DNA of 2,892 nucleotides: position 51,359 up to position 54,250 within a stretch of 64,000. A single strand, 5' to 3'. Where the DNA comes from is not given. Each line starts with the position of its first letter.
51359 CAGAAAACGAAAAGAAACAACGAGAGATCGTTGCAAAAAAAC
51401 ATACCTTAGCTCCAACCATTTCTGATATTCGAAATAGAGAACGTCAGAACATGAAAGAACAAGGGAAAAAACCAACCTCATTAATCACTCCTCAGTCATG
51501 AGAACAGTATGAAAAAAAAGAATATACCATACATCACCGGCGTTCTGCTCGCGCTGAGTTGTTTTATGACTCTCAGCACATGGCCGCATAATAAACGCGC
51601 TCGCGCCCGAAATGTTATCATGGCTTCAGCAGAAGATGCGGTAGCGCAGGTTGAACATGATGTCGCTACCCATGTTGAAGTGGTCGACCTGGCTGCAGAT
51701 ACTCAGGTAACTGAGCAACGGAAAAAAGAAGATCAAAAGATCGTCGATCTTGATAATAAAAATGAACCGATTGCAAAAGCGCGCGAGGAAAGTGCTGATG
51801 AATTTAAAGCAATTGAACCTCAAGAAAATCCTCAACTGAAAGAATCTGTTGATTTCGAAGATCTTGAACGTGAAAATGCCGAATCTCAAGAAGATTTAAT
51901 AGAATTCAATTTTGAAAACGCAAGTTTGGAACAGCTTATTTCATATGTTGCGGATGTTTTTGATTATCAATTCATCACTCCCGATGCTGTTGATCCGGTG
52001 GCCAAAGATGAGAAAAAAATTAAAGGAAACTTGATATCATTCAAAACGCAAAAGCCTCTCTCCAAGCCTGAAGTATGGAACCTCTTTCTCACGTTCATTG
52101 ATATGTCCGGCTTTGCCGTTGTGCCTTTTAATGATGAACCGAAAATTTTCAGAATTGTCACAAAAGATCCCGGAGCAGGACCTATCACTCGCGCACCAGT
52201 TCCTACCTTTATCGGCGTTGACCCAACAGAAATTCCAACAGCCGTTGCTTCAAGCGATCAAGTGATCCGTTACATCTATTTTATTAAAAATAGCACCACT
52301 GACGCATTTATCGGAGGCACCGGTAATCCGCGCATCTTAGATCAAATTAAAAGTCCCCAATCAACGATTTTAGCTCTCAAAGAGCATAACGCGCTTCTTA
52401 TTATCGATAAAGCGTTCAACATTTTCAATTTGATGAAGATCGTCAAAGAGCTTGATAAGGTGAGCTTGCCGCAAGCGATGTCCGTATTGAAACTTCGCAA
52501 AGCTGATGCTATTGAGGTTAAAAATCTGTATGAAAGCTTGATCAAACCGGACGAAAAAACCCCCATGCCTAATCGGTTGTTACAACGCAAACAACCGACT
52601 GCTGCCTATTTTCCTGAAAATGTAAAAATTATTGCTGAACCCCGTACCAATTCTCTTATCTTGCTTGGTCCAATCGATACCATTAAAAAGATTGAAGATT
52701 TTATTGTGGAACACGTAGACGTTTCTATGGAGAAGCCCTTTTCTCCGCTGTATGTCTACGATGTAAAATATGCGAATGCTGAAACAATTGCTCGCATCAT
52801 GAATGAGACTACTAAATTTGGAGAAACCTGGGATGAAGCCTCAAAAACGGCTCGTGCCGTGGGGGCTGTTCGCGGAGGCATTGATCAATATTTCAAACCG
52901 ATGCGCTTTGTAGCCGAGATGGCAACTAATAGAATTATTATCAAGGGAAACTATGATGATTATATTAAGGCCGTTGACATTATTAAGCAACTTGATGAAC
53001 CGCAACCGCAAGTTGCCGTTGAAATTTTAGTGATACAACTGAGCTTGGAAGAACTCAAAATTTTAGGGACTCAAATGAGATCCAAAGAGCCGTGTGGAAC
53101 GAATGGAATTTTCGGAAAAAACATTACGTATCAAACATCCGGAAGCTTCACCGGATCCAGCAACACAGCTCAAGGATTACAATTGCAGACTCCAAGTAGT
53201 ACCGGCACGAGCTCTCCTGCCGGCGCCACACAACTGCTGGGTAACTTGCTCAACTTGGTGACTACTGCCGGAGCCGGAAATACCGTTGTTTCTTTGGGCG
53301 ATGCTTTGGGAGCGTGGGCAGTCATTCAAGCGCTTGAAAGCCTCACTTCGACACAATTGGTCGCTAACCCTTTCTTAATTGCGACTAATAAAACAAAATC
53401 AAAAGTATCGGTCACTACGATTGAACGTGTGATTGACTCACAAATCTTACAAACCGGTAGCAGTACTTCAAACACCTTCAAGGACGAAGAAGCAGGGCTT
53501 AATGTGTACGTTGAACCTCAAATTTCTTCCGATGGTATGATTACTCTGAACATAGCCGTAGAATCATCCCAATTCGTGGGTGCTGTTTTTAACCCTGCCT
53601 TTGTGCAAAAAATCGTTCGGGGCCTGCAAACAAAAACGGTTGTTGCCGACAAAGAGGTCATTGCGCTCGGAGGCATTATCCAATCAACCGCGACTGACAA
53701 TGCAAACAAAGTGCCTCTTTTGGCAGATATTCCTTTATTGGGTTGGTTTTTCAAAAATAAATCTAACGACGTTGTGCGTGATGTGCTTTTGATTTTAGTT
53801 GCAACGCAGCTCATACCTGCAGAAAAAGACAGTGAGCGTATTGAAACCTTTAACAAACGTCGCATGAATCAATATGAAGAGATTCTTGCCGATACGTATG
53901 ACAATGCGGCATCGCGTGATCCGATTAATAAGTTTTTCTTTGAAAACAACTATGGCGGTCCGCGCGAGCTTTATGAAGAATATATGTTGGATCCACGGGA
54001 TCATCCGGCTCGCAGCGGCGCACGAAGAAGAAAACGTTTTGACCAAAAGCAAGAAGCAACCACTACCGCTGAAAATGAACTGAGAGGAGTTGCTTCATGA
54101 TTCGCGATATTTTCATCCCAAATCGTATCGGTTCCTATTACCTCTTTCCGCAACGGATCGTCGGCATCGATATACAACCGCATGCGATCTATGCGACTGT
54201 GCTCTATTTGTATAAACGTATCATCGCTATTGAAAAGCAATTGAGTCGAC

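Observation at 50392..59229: Secretion/pilus operon with two tandem secretins around a GspL/GspM-like pair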

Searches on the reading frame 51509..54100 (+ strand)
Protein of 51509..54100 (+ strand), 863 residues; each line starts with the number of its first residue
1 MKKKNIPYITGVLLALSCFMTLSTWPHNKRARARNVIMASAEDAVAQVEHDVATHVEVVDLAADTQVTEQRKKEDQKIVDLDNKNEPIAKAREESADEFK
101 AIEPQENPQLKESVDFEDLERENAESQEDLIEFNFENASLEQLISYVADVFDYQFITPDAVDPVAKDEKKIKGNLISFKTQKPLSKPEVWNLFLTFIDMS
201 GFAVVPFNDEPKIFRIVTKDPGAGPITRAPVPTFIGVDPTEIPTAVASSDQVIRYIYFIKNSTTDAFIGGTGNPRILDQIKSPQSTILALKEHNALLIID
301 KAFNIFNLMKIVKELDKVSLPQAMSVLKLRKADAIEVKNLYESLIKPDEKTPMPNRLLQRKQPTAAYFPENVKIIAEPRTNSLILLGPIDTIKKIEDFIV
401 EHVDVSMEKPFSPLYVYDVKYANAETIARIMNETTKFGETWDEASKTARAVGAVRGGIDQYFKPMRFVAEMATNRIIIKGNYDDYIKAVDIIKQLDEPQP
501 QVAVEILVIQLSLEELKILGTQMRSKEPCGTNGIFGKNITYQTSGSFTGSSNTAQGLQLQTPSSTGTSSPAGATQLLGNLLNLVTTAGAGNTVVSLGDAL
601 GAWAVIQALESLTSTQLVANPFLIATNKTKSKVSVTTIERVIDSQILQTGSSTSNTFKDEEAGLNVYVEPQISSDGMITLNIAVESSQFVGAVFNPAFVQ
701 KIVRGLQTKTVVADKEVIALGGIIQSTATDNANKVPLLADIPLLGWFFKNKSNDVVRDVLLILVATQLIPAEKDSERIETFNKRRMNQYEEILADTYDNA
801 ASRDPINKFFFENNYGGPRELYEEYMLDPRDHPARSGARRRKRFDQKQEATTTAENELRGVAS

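Call 3: search_protein_families(library=pfam, proteins=[window:51509-54100:+], max_evalue=0.01)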
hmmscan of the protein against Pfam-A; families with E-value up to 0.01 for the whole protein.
window:51509-54100:+ (863 aa): 3 families
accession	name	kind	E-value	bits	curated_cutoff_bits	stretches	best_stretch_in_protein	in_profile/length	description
PF00263.26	Secretin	-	2.3e-29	102.6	27.5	1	608-769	1-168/169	Bacterial type II and III secretion system protein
PF03958.22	Secretin_N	-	1.2e-17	64.3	28.2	2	416-501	3-69/69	Bacterial type II/III secretion system short domain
PF21305.2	type_II_gspD_N0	-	6.6e-09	35.9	27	1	133-207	1-64/71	GspD-like, N0 domain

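Call 4: search_protein_families(library=ncbifam, proteins=[window:51509-54100:+], max_evalue=0.01)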
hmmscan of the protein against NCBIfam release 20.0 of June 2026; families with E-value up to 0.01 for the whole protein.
window:51509-54100:+ (863 aa): 8 families
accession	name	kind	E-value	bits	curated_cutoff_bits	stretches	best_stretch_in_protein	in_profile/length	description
TIGR02517.1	type_II_gspD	equivalog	8.7e-65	219.3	351.35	1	133-775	1-596/600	type II secretion system secretin GspD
TIGR02515.1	IV_pilus_PilQ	subfamily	3.4e-36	125.2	284.35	1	416-767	101-425/428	type IV pilus secretin PilQ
TIGR02516.1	type_III_yscC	equivalog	4.9e-23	81.4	238.45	1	465-769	199-461/463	type III secretion system outer membrane ring subunit SctC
NF010083.0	PRK13568.1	equivalog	2.1e-22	79.5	554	1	587-770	238-418/419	DNA uptake porin HofQ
TIGR02519.1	pilus_MshL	equivalog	5.9e-18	64.9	250.2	1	498-767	33-288/290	pilus (MSHA type) biogenesis protein MshL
NF007851.2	PRK10560.1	exception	1.4e-12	47.2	598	1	607-771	249-411/412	DNA uptake porin HofQ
NF011873.0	PRK15346.1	equivalog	1.7e-12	46.8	524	1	706-767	431-492/499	EscC/YscC/HrcC family type III secretion system outer membrane ring protein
NF042912.1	Amuc_1098_fam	equivalog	2.3e-11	42.5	750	1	704-770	731-797/805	Amuc_1098 family type IV pilus outer membrane protein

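Call 26: find_homologous_proteins(query=window:51509-54100:+, max_evalue=1e-10)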
Query window:51509-54100:+ (863 aa): 371 proteins with E <= 1e-10 among 8000 candidates; the best 120 are listed.
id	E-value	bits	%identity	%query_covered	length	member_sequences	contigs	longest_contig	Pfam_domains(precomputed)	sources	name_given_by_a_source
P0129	0.0e+0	1901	100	100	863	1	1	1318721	PF21305.3,PF03958.23,PF00263.27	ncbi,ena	-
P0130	3.2e-265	901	52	97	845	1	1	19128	PF21305.3,PF03958.23,PF00263.27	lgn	-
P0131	1.5e-264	898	55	87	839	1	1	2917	PF21305.3,PF03958.23,PF00263.27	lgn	-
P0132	8.5e-262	889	53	95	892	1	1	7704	PF21305.3,PF03958.23,PF00263.27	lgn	-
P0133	1.8e-254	865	52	94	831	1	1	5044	PF21305.3,PF03958.23,PF00263.27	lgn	-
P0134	1.9e-252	858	50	98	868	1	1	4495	PF21305.3,PF03958.23,PF00263.27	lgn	-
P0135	9.8e-252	856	51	91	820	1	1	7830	PF21305.3,PF03958.23,PF00263.27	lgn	-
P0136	1.2e-251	856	53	87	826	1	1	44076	PF21305.3,PF03958.23,PF00263.27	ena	-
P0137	5.2e-251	854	54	87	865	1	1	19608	PF21305.3,PF03958.23,PF00263.27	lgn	-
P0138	1.1e-249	849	52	89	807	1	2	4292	PF21305.3,PF03958.23,PF00263.27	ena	-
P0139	1.0e-242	826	51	91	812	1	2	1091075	PF21305.3,PF03958.23,PF00263.27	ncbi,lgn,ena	-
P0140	1.3e-238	813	48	97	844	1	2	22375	PF21305.3,PF03958.23,PF00263.27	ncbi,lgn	-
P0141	2.9e-238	811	49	94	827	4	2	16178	PF21305.3,PF03958.23,PF00263.27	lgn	-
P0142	2.9e-237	808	52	86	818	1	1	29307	PF21305.3,PF03958.23,PF00263.27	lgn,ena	-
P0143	9.7e-233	793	48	98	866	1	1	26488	PF21305.3,PF03958.23,PF00263.27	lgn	-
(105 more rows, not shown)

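Call 27: search_solved_structures(query=window:51509-54100:+, max_evalue=0.00001, show_alignments=0)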
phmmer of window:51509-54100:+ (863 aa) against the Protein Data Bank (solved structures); distinct sequences matched with E-value up to 0.00001: 20.
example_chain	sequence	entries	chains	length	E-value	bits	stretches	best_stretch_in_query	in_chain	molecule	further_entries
5wq9_A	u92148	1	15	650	1.9e-27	99.2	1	177-770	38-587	Type II secretion system protein D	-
5wq8_A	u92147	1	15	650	3.6e-27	98.3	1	177-770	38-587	Type II secretion system protein D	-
5zdh_A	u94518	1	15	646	9.5e-27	96.9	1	175-769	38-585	Type II secretion system protein D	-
6i1y_A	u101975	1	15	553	9.2e-26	93.6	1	292-770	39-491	General secretion pathway protein GspD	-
5wln_G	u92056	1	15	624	8.7e-23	83.8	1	287-764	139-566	Type II secretion system protein D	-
5wq7_A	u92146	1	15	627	5.7e-22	81.1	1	172-791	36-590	Putative type II secretion system protein D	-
6hcg_A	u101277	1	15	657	9.2e-21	77.1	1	171-774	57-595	Type II secretion system protein D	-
6i1x_A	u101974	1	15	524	1.7e-20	76.2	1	292-769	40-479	Type II secretion system protein D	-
9k8v_A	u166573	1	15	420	9.4e-20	73.8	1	467-770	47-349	General secretion pathway protein D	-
5w68_A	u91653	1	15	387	1e-17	67.1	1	417-769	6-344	Putative type II secretion protein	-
6w6m_A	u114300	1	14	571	7e-15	57.7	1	441-768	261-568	Type IV pilus secretin PilQ family protein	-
4av2_A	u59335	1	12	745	1e-13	53.8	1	580-769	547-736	TYPE IV PILUS BIOGENESIS AND COMPETENCE PROTEIN PILQ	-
9sh1_A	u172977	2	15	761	1.4e-13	53.3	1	580-768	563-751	Type IV pilus biogenesis and competence protein PilQ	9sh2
3jc8_Qa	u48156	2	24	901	2.1e-12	49.4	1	469-769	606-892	PilQ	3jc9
9x0w_A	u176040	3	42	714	1.7e-10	43.1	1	473-765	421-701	Fimbrial assembly protein PilQ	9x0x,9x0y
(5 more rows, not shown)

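Call 45: predict_structure(alignment_id=A3)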
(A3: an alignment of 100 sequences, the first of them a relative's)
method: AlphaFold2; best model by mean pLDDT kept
length: 863 residues; sequences in the alignment: 100
mean_pLDDT: 69.9   pTM: 0.40
mean pLDDT of the five models: 69.9, 69.4, 68.3, 67.2, 64.4
residues with pLDDT >= 90: 170; 70-90: 292; 50-70: 225; < 50: 176
segments of 3 or more residues with pLDDT < 50: 1-3, 24-41, 43-121, 352-359, 455-458, 524-541, 813-817, 826-837, 851-863
pLDDT, mean of each block of 10 residues (from residue 1): 58 79 47 44 43 35 35 35 37 34 37 43 55 90 94 91 77 90 89 90 84 85 56 90 88 92 81 71 88 92 92 78 82 91 74 48 67 90 89 89 69 84 92 77 56 49 85 93 91 89 81 73 49 45 59 62 54 54 61 62 62 59 74 85 88 90 89 84 87 72 87 83 71 59 61 77 82 63 75 68 57 47 48 46 53 39 36
secondary structure, 60 per line:
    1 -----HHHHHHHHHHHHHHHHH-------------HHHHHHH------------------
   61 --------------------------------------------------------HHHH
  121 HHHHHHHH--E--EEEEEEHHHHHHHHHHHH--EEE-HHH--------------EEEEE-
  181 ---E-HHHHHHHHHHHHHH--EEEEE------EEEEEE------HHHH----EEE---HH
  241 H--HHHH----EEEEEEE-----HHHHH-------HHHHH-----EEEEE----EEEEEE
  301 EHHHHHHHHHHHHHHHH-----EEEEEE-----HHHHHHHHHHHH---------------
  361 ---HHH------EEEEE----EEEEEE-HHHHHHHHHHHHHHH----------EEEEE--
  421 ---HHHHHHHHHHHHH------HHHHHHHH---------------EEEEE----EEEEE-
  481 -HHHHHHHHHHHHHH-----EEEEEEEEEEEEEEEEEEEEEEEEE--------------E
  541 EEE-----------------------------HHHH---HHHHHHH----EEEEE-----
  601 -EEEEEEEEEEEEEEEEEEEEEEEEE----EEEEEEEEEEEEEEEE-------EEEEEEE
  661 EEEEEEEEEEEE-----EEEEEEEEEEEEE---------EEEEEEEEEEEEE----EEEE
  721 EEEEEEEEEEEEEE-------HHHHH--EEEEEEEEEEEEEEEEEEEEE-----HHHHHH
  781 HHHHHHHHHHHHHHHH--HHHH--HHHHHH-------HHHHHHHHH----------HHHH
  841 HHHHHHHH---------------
elements in order (helices of 4 or more, strands of 3 or more residues): H6-22 H36-42 H117-128 E134-139 H140-151 E154-156 E175-179 H186-199 E202-206 E213-218 H225-228 E233-235 H244-247 E252-258 H264-268 H276-280 E286-290 E295-301 H302-317 E323-328 H334-345 E373-377 E382-387 H389-403 E414-418 H424-436 H443-450 E466-470 E475-479 H482-495 E501-525 E540-543 H573-576 H580-586 E591-595 E602-626 E631-646 E654-672 E678-690 E700-712 E717-734 H742-746 E749-769 H775-796 H799-802 H805-810 H818-826 H837-848

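Call 68: fold_search(model_id=the predicted structure, library=pdb)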
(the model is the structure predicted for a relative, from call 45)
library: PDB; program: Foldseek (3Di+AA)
matches with E <= 10: 399; with E <= 0.001: 54
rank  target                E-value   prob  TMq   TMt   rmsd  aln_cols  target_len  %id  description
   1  6hcg_A                9.4e-32  1.00  0.29  0.40  39.1       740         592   17  Klebsiella pneumoniae type II secretion system outer membrane complex. PulD, PulS and PulC HR domain. (released 2019-11-27)
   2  5zdh_A                2.0e-27  1.00  0.28  0.45  26.5       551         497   20  CryoEM structure of ETEC Pilotin-Secretin AspS-GspD complex (released 2018-04-18)
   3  6i1y_A                3.3e-27  1.00  0.29  0.46  26.4       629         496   20  Vibrio vulnificus EpsD (released 2019-04-10)
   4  5wq7_A                7.9e-27  1.00  0.29  0.50  28.1       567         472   19  CryoEM structure of type II secretion system secretin GspD in E.coli K12 (released 2016-12-28)
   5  5wq8_A                8.4e-27  1.00  0.27  0.43  28.4       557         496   21  CryoEM structure of type II secretion system secretin GspD in Vibrio cholerae (released 2016-12-28)
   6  6i1x_A                1.0e-26  1.00  0.29  0.48  25.6       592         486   17  Aeromonas hydrophila ExeD (released 2019-04-10)
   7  5wq9_A                1.5e-26  1.00  0.28  0.45  28.6       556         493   20  CryoEM structure of type II secretion system secretin GspD G453A mutant in Vibrio cholerae (released 2016-12-28)
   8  5wln_A                4.1e-24  1.00  0.28  0.54  14.4       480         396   20  Cryo-EM structure of the T2SS secretin XcpQ from Pseudomonas aeruginosa (released 2017-10-25)
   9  7ah9_5N               4.6e-22  1.00  0.25  0.39  36.3       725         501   11  Substrate-engaged type 3 secretion system needle complex from Salmonella enterica typhimurium - SpaR state 1 (released 2021-03-17)
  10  7ah9_5J               1.1e-21  1.00  0.21  0.32  36.1       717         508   12  Substrate-engaged type 3 secretion system needle complex from Salmonella enterica typhimurium - SpaR state 1 (released 2021-03-17)
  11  6q14_B                1.4e-21  1.00  0.22  0.37  35.0       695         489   12  Structure of the Salmonella SPI-1 injectisome NC-base (released 2019-10-23)
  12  6q14_A                1.9e-21  1.00  0.23  0.37  35.5       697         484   12  Structure of the Salmonella SPI-1 injectisome NC-base (released 2019-10-23)
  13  7ah9_5O               3.6e-21  1.00  0.22  0.35  35.5       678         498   12  Substrate-engaged type 3 secretion system needle complex from Salmonella enterica typhimurium - SpaR state 1 (released 2021-03-17)
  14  7ah9_5G               5.3e-21  1.00  0.21  0.33  36.5       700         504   12  Substrate-engaged type 3 secretion system needle complex from Salmonella enterica typhimurium - SpaR state 1 (released 2021-03-17)
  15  7ah9_5C               5.6e-21  1.00  0.20  0.33  36.1       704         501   12  Substrate-engaged type 3 secretion system needle complex from Salmonella enterica typhimurium - SpaR state 1 (released 2021-03-17)
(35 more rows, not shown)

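Call 72: search_solved_structures(query=A3, max_evalue=0.00001, show_alignments=0)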
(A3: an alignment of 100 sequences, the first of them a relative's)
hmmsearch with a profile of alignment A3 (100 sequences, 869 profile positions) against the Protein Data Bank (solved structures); distinct sequences matched with E-value up to 0.00001: 28.
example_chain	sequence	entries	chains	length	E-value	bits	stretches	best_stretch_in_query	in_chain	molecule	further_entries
5zdh_A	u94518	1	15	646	3.7e-57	197.3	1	135-744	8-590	Type II secretion system protein D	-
5wq7_A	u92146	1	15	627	2.2e-55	191.4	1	134-763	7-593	Putative type II secretion system protein D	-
5wq8_A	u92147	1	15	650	8.7e-55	189.4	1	176-746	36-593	Type II secretion system protein D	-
5wq9_A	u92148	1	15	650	6.4e-54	186.6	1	176-746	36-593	Type II secretion system protein D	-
5wln_G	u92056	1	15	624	4.1e-52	180.6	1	127-741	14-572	Type II secretion system protein D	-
6hcg_A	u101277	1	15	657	4.5e-51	177.2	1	135-747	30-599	Type II secretion system protein D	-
6i1y_A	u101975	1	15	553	1.7e-50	175.3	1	242-785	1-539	General secretion pathway protein GspD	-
6i1x_A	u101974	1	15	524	7.1e-45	156.7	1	242-744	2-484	Type II secretion system protein D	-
9k8v_A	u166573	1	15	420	3.7e-38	134.4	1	403-746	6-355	General secretion pathway protein D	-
5w68_A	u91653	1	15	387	8.2e-38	133.3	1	402-744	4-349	Putative type II secretion protein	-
6w6m_A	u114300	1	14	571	1.5e-32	115.9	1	451-739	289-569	Type IV pilus secretin PilQ family protein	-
9sh1_A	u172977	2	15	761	2.9e-29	105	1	451-744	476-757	Type IV pilus biogenesis and competence protein PilQ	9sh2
4av2_A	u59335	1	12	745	2e-28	102.2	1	451-740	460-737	TYPE IV PILUS BIOGENESIS AND COMPETENCE PROTEIN PILQ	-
6ve2_A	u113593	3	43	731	1.7e-27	99.2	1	403-745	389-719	Fimbrial assembly protein PilQ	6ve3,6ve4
9x0w_A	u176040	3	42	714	5.5e-27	97.5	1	403-742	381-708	Fimbrial assembly protein PilQ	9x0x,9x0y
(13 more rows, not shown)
